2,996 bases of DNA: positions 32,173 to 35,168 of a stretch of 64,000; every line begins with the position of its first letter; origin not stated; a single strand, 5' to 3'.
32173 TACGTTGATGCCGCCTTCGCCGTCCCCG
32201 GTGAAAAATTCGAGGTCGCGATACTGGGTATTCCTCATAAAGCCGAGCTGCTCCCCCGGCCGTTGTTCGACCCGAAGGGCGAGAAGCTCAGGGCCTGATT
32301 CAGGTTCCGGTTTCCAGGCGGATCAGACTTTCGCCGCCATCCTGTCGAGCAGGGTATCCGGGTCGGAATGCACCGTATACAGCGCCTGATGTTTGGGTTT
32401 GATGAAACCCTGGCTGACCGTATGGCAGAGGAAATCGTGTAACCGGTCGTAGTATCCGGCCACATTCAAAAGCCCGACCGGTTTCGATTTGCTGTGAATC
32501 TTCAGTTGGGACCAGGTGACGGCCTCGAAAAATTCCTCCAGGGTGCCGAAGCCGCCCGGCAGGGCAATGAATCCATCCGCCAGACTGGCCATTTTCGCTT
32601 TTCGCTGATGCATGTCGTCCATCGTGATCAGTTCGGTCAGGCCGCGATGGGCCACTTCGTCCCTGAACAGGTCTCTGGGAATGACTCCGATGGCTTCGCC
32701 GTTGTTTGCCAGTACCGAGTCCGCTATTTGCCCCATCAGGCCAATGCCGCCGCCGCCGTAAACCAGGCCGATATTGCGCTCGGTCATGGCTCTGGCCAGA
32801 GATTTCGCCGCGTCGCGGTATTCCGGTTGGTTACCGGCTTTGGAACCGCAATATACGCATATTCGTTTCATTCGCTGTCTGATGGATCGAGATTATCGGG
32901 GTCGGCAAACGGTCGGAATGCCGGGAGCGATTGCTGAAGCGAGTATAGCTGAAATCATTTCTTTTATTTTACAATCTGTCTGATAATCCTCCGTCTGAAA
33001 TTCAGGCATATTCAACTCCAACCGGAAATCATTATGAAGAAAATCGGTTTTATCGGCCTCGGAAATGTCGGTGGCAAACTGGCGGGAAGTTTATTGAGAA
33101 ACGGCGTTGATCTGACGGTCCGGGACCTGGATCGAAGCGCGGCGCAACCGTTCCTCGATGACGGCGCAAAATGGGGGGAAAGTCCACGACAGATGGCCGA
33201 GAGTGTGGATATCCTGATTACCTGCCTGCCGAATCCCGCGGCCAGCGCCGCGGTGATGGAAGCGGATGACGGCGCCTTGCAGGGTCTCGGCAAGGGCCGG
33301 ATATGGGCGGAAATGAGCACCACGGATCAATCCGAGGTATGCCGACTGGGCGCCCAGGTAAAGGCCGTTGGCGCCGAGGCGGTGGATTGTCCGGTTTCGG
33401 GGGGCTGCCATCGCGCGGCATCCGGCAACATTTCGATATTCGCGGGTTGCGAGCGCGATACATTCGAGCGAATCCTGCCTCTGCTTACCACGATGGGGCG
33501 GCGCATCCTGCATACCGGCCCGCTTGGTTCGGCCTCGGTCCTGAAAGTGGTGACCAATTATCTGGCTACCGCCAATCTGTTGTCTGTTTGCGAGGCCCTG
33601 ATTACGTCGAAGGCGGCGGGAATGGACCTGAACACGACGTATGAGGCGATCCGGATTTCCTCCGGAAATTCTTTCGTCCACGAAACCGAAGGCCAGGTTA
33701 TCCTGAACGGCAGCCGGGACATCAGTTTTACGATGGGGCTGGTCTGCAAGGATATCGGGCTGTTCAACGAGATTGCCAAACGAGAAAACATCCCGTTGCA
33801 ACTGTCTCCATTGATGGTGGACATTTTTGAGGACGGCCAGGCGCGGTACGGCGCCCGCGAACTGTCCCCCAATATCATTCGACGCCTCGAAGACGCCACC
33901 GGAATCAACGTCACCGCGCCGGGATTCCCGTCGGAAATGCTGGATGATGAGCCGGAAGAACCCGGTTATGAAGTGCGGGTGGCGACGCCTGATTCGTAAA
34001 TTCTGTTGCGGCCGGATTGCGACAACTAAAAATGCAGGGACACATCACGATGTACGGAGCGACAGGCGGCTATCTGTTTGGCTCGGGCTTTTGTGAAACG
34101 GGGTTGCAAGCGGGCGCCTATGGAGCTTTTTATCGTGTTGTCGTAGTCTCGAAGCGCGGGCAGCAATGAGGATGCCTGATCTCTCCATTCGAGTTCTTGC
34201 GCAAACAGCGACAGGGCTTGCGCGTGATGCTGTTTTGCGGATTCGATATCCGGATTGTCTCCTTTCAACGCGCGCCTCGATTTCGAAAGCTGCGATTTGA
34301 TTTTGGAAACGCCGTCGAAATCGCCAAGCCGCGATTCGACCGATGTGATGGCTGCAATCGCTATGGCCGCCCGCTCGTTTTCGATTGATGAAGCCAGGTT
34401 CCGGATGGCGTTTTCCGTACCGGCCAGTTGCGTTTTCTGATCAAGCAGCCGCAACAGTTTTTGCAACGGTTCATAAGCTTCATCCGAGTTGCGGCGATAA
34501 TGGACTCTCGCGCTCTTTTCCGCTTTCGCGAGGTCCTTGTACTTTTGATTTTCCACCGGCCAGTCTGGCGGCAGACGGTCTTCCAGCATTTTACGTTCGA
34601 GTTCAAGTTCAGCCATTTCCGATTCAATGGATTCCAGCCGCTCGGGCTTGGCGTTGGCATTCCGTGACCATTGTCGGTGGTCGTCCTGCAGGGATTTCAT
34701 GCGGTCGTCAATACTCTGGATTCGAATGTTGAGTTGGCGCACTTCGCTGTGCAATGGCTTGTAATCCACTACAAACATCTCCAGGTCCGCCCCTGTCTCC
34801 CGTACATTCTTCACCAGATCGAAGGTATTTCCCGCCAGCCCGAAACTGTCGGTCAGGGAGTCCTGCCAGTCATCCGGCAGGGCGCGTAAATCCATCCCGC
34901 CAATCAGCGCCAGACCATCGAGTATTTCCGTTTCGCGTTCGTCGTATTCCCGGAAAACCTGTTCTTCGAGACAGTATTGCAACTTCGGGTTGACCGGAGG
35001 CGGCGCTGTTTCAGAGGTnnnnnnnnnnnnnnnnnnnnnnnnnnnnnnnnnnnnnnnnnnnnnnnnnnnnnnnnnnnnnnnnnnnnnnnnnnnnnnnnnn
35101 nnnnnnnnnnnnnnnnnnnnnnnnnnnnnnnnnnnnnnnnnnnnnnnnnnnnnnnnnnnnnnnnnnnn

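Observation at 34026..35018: TRAP large permease (DctM) carrying a 330-aa soluble, coiled-coil-like C-terminal tail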

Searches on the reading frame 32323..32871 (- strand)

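Call 3: search_protein_families(library=pfam, proteins=[window:32323-32871:-], max_evalue=0.1)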
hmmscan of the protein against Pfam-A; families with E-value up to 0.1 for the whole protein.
window:32323-32871:- (182 aa): 3 families
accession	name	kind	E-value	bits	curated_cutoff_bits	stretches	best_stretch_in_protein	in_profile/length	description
PF03641.19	Lysine_decarbox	-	4.5e-44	150.2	27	1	46-178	1-131/131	Possible lysine decarboxylase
PF18306.6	LDcluster4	-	3.1e-12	46.8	26.3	1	9-120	8-116/151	SLOG cluster4 family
PF00781.29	DAGK_cat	-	0.0035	17.4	23.6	1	16-65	38-88/125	Diacylglycerol kinase catalytic domain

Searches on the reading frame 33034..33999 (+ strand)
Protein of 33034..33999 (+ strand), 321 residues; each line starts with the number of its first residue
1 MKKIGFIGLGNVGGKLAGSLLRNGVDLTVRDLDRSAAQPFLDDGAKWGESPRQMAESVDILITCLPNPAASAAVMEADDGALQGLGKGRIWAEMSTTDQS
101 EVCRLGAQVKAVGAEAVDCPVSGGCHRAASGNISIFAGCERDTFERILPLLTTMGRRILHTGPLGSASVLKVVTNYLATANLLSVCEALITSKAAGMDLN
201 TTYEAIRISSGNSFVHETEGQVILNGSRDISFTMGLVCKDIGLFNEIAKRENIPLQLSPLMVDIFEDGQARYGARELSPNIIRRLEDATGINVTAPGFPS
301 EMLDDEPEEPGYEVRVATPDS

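Call 3: search_protein_families(library=pfam, proteins=[window:33034-33999:+], max_evalue=0.1)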
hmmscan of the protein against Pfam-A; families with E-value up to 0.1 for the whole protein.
window:33034-33999:+ (321 aa): 5 families
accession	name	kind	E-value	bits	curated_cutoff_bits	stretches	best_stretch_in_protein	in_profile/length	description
PF03446.21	NAD_binding_2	-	9.5e-40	136.7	21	1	3-162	1-161/161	NAD binding domain of 6-phosphogluconate dehydrogenase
PF14833.11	NAD_binding_11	-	1.3e-21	77.5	30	1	165-276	1-113/122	NAD-binding of NADP-dependent 3-hydroxyisobutyrate dehydrogenase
PF03807.23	F420_oxidored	-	5.5e-06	27.3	21.6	1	3-82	1-83/94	NADP oxidoreductase coenzyme F420-dependent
PF02826.25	2-Hacid_dh_C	-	0.0019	18.1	25.1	1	2-77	37-111/178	D-isomer specific 2-hydroxyacid dehydrogenase, NAD binding domain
PF02254.24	TrkA_N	-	0.059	14.1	23.8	0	7-44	4-41/116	TrkA-N domain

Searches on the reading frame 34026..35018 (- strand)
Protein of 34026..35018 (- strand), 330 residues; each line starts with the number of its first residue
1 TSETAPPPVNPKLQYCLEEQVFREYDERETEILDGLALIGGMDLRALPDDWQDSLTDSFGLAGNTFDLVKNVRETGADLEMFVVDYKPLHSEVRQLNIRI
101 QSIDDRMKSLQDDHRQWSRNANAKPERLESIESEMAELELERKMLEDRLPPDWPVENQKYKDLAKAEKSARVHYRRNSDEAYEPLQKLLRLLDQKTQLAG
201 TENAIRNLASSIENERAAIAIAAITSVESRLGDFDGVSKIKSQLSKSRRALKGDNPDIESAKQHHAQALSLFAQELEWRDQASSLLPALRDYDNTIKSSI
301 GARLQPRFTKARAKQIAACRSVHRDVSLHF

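Call 3: search_protein_families(library=pfam, proteins=[window:34026-35018:-], max_evalue=0.1)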
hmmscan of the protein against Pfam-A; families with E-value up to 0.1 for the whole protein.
window:34026-35018:- (330 aa): 2 families
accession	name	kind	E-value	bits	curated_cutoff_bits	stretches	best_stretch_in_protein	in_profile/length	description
PF24423.1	OVT1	-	0.0079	17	30.9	0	179-269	7-94/100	Major antigen, helical domain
PF07303.18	Occludin_ELL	-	0.089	14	31.2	0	85-131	23-69/101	Occludin homology domain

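Call 4: search_protein_families(library=ncbifam, proteins=[window:34026-35018:-], max_evalue=0.1)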
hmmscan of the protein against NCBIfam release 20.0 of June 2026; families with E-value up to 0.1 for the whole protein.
window:34026-35018:- (330 aa): 7 families
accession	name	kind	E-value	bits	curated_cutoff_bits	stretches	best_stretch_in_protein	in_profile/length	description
TIGR02169.1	SMC_prok_A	equivalog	3.2e-05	21.8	729.4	1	87-267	298-491/1165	chromosome segregation protein SMC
NF045487.1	ASRP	equivalog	0.0002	20.1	300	1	52-258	86-286/593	archaea-specific SMC-related protein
TIGR02168.1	SMC_prok_B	equivalog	0.0002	19.2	567.35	1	85-276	296-486/1181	chromosome segregation protein SMC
NF041034.1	Rad50_Sulf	equivalog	0.0013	16.7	1000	1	88-266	451-628/872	DNA double-strand break repair ATPase Rad50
NF002572.0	PRK02224.1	equivalog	0.006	14.9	1087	1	89-267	270-440/888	DNA double-strand break repair ATPase Rad50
TIGR00003.1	TIGR00003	subfamily_domain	0.016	15.4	62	1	225-260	16-51/66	copper ion binding protein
NF045780.1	TrlF_fam_ATP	equivalog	0.023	13.4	350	1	92-300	436-660/944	TrlF family AAA-like ATPase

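Call 5: find_homologous_proteins(query=window:34026-35018:-, max_evalue=0.001)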
Query window:34026-35018:- (330 aa): 16 proteins with E <= 0.001 among 3831 candidates.
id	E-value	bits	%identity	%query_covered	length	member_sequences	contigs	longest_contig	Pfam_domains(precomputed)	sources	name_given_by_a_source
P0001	7.7e-162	556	78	100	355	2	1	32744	-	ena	-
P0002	2.1e-153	528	75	100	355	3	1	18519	-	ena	-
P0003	1.9e-76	276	44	100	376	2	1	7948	-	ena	-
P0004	1.9e-69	253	43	100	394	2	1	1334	PF06808.19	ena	-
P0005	4.6e-67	245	43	100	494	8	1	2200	PF06808.19,PF03600.23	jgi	-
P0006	3.9e-61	225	38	100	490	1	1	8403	PF06808.19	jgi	-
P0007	2.8e-60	223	39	100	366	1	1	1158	-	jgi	jgi:hypothetical protein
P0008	2.4e-58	216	39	100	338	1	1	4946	-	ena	-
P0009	3.2e-58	216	37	100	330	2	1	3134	-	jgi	-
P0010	4.2e-57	212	37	100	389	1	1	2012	-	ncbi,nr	ncbi:MAG: TRAP transporter large permease subunit, partial [Gammaproteobacteria bacterium]|nr:TRAP t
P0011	4.7e-56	209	37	100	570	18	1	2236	PF06808.19,PF03600.23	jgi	jgi:hypothetical protein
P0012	5.2e-56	209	37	98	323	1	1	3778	-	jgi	jgi:chromosome segregation ATPase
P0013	4.9e-50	189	34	100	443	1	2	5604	PF06808.19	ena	-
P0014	1.8e-48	184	37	100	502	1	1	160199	PF06808.19,PF03600.23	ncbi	-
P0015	5.5e-34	136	38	68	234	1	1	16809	-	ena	-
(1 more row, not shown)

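Call 7: find_encoding_contigs(protein=P0014, flank=8000, max_places=3)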
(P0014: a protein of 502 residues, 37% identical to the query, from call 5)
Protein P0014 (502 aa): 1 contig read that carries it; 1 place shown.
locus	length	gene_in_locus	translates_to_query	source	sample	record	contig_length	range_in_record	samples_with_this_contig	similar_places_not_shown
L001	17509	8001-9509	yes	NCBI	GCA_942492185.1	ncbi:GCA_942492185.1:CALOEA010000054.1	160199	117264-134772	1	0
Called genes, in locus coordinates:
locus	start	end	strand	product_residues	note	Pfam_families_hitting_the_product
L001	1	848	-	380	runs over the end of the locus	PF13469:Sulfotransfer_3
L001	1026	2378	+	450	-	PF00291:PALP, PF00571:CBS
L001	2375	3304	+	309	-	PF01053:Cys_Met_Meta_PP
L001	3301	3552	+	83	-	PF01053:Cys_Met_Meta_PP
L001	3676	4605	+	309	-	PF04376:ATE_N, PF04377:ATE_C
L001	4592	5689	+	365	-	PF03480:DctP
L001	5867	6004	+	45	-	-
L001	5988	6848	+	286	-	PF04290:DctQ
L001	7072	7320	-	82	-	-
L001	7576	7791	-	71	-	-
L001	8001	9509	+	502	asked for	PF03600:CitMHS, PF06808:DctM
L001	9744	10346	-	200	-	PF02632:BioY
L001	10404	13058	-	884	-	PF00133:tRNA-synt_1, PF09334:tRNA-synt_1g, PF13603:tRNA-synt_1_2 (weak), PF09334:tRNA-synt_1g, PF08264:Anticodon_1, PF10458:Val_tRNA-synt_C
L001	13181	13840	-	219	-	-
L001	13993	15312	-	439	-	PF02321:OEP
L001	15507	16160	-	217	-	PF01135:PCMT, PF00398:RrnaAD (weak)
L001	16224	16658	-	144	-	PF14760:Rnk_N (weak), PF01272:GreA_GreB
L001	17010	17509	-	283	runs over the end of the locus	PF00392:GntR, PF07729:FCD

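Call 8: find_encoding_contigs(protein=P0001, flank=8000, max_places=3)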
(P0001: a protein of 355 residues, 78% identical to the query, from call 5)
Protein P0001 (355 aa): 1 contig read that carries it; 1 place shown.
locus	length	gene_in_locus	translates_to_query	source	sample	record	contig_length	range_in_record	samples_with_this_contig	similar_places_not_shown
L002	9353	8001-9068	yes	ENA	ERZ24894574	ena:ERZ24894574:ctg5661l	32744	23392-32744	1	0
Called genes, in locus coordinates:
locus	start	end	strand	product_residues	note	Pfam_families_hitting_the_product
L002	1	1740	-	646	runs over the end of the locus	PF00271:Helicase_C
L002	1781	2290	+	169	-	-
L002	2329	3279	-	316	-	PF10977:DUF2797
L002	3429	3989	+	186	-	PF01227:GTP_cyclohydroI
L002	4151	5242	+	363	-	PF03480:DctP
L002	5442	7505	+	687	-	PF04290:DctQ, PF06808:DctM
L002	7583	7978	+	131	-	PF06808:DctM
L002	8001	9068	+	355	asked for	-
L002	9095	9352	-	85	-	?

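Call 21: predict_structure(alignment_id=A1)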
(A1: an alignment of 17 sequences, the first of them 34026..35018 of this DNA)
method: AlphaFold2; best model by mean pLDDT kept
length: 330 residues; sequences in the alignment: 17
mean_pLDDT: 91.1   pTM: 0.79
mean pLDDT of the five models: 91.1, 90.6, 90.3, 90.2, 90.0
residues with pLDDT >= 90: 281; 70-90: 27; 50-70: 6; < 50: 16
segments of 3 or more residues with pLDDT < 50: 1-8, 323-330
pLDDT, mean of each block of 10 residues (from residue 1): 43 84 94 95 95 96 96 96 92 95 98 94 91 97 96 95 97 96 96 95 96 96 97 94 98 95 98 97 95 95 87 78 39
secondary structure, 60 per line:
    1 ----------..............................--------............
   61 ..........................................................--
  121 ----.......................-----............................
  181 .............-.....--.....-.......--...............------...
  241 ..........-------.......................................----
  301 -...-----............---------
elements in order: H11-40 H49-118 H125-147 H153-193 H195-199 H202-206 H208-214 H217-231 H238-250 H258-296 H310-321

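Call 29: search_protein_representatives(alignment_id=A2)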
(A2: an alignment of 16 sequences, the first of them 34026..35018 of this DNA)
Query: 16 sequences, 331 profile positions. Proteins with E-value up to 0.001 (for the whole library): 746; up to 1e-10: 554; up to 1e-30: 271. The best 150 are listed.
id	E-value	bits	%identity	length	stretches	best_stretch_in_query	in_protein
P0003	9.4e-132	456.0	-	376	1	1-331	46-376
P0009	2.0e-128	445.1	-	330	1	1-331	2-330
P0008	3.2e-123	428.0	-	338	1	1-331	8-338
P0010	6.6e-123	426.9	-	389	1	1-331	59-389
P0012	1.4e-117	409.4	-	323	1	9-331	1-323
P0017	3.1e-117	408.3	-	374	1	1-331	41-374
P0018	1.9e-113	395.9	-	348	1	1-331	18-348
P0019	8.2e-111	387.2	-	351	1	1-331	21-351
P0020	2.9e-108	378.8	-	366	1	2-331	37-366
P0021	1.6e-105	369.8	-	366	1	2-331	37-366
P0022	2.8e-105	369.0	-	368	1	2-331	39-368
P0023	1.8e-104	366.3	-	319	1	13-331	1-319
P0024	2.2e-104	366.0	-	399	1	2-331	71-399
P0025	3.1e-104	365.6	-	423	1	1-331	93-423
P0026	1.5e-103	363.3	-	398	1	1-331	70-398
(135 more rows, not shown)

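Call 51: search_solved_structures(query=A2, max_evalue=10)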
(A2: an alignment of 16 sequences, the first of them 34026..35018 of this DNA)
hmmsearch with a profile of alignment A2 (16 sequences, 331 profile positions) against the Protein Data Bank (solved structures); distinct sequences matched with E-value up to 10: 65 (the best 60 are shown).
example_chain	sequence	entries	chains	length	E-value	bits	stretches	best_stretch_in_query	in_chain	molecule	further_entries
8qox_B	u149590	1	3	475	0.0074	19.1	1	63-149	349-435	Conserved membrane protein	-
9rgy_A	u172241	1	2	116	0.02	17.7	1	93-149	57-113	sc-apCC3-CW-0NTT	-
6gaj_A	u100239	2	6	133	0.029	17.2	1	68-146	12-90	Outer capsid protein sigma-1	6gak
5aps_A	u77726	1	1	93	0.031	17.1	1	92-149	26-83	GENERAL CONTROL PROTEIN GCN4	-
9r1o_A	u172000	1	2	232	0.042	16.6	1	49-166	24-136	sc-apCC-6-DPH-NR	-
9rgv_A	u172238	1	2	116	0.049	16.4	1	87-149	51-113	sc-apCC3-CW1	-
6fia_A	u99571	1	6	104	0.053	16.3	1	60-138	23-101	LINE-1 retrotransposable element ORF1 protein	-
9rgw_A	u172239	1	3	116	0.069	15.9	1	87-149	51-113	sc-apCC3-CW2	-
6gao_A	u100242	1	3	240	0.087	15.6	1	68-146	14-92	Outer capsid protein sigma-1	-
2yo3_A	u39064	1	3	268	0.09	15.6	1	95-149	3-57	GENERAL CONTROL PROTEIN GCN4, PUTATIVE INNER MEMBRANE PROTEIN, GENERAL CONTROL PROTEIN GCN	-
7zr2_A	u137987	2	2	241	0.093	15.5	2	96-246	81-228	Spike protein S2',Chimeric protein mimic of SARS-CoV-2 Spike HR1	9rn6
5apw_A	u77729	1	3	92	0.11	15.3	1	92-149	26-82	GENERAL CONTROL PROTEIN GCN4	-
1r05_A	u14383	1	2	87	0.12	15.2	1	44-118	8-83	Max protein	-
6pfp_A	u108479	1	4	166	0.17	14.7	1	63-165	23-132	Myosin-7 fused to GP7 and EB1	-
4zry_B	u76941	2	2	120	0.17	14.6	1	91-176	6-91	Keratin, type II cytoskeletal 1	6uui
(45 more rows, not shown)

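Call 62: fold_search(model_id=the predicted structure, library=pdb)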
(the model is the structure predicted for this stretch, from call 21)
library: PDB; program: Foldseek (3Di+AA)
matches with E <= 10: 488; with E <= 0.001: 0
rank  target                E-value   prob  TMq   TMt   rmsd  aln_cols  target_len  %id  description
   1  7nyw_B                2.6e-01  0.20  0.15  0.07  36.0       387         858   10  Cryo-EM structure of the MukBEF-MatP-DNA head module (released 2021-07-07)
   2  4tql_B                2.6e-01  0.13  0.10  0.13  31.9       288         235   12  Computationally designed three helix bundle (released 2014-10-15)
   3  3vkg_A                3.1e-01  0.38  0.19  0.03  36.1       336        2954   12  X-ray structure of an MTBD truncation mutant of dynein motor domain (released 2012-03-14)
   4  8dk2_D                3.1e-01  0.28  0.15  0.08  32.6       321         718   12  CryoEM structure of Pseudomonas aeruginosa PA14 JetABC in an unclamped state trapped in ATP dependent dimeric form (released 2022-10-05)
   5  7n6g_3R               3.1e-01  0.20  0.15  0.14  34.8       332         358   11  C1 of central pair (released 2022-05-18)
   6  4pho_C                3.1e-01  0.13  0.13  0.14  22.8       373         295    9  ClyA CC6/264 ox (2-303) (released 2014-09-24)
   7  5xg2                  3.4e-01  0.20  0.13  0.17  32.0       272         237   15  Crystal structure of a coiled-coil segment (residues 345-468 and 694-814) of Pyrococcus yayanosii Smc (released 2017-06-07)
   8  8auc_B                3.8e-01  0.44  0.22  0.16  25.9       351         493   12  Structure of peptidoglycan hydrolase Cg1735 from Corynebacterium glutamicum, trigonal crystal form (released 2023-01-18)
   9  9y6s_7K               3.8e-01  0.15  0.15  0.05  34.9       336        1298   15  96-nm repeat of the Leishmania tarentolae doublet microtubule (released 2025-12-17)
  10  7dmf                  4.0e-01  0.97  0.27  0.43  12.1       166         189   11  A de novo protein that rigidly extends the structure of tVHS-like domain in tepsin with a new designed domain (released 2021-12-08)
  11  8i4v_A                4.6e-01  0.15  0.15  0.16  37.4       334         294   10  Cryo-EM structure of 5-subunit Smc5/6 arm region (released 2024-06-26)
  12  6ixv_A                4.8e-01  0.33  0.18  0.25  26.8       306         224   13  Crystal structure of SH3BP5-Rab11a (released 2019-03-20)
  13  8i21_B                5.0e-01  0.18  0.16  0.18  33.5       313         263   12  Cryo-EM structure of 6-subunit Smc5/6 arm region (released 2024-06-26)
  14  7n6g_3O               5.2e-01  0.12  0.15  0.14  41.3       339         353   12  C1 of central pair (released 2022-05-18)
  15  8dk2_C                5.5e-01  0.33  0.20  0.11  29.6       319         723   15  CryoEM structure of Pseudomonas aeruginosa PA14 JetABC in an unclamped state trapped in ATP dependent dimeric form (released 2022-10-05)
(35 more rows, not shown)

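Call 70: find_encoding_contigs(protein=P0012, flank=3000, max_places=3)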
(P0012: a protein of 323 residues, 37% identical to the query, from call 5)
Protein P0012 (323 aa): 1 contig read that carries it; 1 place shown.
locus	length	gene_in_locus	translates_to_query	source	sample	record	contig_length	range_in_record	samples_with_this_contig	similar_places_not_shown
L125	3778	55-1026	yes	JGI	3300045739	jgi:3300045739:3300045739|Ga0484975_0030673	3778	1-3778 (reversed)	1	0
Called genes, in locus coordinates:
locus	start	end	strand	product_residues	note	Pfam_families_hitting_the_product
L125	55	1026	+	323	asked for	-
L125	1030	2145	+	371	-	PF03492:Methyltransf_7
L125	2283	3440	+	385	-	PF01547:SBP_bac_1, PF13416:SBP_bac_8, PF13343:SBP_bac_6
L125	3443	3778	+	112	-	?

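Call 71: find_encoding_contigs(protein=P0008, flank=3000, max_places=3)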
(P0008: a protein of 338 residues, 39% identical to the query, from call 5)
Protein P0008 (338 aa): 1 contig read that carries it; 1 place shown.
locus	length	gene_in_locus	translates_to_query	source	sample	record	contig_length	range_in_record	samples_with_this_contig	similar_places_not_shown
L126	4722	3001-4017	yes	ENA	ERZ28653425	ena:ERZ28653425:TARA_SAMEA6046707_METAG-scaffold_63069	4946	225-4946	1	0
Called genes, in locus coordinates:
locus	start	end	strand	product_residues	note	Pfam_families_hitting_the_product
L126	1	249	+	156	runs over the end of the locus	?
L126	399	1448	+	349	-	PF04290:DctQ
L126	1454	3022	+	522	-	PF06808:DctM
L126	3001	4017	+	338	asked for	-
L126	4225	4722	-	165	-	?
